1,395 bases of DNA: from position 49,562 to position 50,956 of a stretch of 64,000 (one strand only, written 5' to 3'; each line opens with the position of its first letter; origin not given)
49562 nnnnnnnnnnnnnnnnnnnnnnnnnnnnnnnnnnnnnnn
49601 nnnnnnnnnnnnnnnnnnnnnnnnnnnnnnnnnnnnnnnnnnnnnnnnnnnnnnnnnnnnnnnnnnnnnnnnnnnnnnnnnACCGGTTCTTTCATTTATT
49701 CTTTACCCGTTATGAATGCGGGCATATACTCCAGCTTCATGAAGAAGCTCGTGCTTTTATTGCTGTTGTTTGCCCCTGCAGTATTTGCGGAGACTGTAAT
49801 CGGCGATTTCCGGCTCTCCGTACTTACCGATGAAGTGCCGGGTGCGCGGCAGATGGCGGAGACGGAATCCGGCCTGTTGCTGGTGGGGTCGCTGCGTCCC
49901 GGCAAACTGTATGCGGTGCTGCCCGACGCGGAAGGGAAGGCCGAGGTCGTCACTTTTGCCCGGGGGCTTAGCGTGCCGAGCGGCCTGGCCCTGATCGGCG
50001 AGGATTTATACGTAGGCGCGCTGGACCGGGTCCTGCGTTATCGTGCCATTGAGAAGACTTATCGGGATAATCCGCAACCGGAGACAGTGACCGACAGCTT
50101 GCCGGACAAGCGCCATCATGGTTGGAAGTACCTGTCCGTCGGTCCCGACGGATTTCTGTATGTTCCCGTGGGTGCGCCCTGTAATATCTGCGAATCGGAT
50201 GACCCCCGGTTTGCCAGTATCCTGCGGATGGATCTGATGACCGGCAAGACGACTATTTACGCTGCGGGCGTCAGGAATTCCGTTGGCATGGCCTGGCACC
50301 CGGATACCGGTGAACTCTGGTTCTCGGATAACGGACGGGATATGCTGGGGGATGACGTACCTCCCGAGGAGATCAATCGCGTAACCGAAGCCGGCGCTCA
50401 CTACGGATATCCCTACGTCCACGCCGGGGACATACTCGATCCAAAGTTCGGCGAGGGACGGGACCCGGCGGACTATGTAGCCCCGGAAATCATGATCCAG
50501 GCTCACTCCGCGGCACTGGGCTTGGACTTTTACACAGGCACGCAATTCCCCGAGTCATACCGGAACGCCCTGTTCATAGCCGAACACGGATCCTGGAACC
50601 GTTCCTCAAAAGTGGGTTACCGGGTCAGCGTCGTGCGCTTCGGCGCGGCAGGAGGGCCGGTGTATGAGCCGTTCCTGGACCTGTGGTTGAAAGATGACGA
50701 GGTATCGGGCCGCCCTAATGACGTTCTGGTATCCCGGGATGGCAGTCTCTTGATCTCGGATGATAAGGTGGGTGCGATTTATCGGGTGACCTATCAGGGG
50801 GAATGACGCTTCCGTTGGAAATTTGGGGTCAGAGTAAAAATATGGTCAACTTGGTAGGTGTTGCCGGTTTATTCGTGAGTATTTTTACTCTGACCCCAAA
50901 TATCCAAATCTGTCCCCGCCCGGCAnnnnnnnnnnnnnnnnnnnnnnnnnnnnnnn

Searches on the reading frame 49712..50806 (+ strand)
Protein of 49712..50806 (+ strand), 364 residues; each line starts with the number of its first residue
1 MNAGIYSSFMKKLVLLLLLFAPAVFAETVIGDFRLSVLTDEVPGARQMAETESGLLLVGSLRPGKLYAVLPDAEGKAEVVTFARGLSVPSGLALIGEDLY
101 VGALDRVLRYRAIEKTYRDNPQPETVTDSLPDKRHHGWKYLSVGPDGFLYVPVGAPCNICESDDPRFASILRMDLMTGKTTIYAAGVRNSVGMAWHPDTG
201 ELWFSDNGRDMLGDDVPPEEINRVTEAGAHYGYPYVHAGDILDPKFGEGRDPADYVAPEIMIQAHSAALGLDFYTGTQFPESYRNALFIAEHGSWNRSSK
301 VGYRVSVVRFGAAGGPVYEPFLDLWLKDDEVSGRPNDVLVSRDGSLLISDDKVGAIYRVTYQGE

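Call 48: search_protein_families(library=pfam, proteins=[window:49712-50806:+])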
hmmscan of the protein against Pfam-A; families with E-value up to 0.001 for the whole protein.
window:49712-50806:+ (364 aa): 3 families
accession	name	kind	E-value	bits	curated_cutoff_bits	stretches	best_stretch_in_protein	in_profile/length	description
PF07995.17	GSDH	-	4.4e-17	62.8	25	1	178-290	171-276/332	Glucose / Sorbosone dehydrogenase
PF22807.2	TrAA12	-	3.6e-06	26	30.9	0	253-317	269-326/463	TrAA12-like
PF23500.1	DUF7133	-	0.00016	21.5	27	1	81-291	78-291/385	Domain of unknown function (DUF7133)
